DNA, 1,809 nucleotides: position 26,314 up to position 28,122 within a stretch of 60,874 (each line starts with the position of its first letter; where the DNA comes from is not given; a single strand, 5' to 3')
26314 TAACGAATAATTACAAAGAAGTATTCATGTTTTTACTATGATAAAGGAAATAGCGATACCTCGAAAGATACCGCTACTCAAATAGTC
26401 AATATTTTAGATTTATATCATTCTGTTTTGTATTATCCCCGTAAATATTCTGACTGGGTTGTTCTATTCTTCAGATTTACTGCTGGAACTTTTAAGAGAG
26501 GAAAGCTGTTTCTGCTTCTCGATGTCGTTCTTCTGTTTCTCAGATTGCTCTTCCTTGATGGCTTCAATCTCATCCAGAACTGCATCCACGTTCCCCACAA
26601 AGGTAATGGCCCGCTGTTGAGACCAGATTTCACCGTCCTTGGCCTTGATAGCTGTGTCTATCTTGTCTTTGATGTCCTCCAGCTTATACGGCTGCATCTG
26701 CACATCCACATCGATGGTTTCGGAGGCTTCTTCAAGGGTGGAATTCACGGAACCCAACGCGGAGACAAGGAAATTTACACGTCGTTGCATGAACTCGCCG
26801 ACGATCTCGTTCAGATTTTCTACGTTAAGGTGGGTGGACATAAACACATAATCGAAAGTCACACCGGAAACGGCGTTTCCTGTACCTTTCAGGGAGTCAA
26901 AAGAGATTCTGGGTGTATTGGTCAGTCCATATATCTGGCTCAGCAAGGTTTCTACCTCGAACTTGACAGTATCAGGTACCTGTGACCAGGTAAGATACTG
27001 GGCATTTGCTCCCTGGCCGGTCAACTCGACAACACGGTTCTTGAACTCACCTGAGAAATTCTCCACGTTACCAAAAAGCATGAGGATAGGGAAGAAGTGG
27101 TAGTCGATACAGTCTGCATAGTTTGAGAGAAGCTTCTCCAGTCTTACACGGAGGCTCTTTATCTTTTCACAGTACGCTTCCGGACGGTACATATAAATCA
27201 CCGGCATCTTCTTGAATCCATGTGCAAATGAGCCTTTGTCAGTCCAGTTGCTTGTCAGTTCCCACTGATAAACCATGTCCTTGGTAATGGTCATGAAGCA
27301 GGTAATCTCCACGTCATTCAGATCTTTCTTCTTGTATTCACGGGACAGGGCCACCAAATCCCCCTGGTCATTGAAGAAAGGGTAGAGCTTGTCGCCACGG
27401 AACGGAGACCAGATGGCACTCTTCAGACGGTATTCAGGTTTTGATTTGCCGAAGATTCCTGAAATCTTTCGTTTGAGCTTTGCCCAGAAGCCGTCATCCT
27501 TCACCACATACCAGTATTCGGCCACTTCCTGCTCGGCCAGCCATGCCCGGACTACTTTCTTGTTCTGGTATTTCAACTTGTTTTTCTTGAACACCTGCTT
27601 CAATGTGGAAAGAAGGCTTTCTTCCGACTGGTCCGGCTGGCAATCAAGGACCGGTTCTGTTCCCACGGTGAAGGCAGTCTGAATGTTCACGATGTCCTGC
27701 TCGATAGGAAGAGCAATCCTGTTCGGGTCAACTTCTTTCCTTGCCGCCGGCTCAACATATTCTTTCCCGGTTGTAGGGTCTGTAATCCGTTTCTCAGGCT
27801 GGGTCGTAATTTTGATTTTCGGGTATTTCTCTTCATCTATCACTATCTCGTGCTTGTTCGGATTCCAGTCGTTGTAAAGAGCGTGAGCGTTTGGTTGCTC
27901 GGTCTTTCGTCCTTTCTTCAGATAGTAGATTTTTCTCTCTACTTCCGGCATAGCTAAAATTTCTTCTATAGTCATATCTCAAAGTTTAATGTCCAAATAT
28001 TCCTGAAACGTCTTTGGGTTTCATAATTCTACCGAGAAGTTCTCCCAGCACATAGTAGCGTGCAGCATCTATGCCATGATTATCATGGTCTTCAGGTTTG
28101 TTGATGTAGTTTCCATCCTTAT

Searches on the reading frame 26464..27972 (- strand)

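Call 51: search_protein_families(library=pfam, proteins=[window:26464-27972:-], max_evalue=0.001)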
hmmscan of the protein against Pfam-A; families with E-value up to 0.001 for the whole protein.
window:26464-27972:- (502 aa): 1 family
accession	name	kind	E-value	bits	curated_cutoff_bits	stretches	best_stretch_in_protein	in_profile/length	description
PF05133.19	SPP1_portal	-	2e-35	123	25.5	1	78-481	35-415/416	Phage portal protein, SPP1 Gp6-like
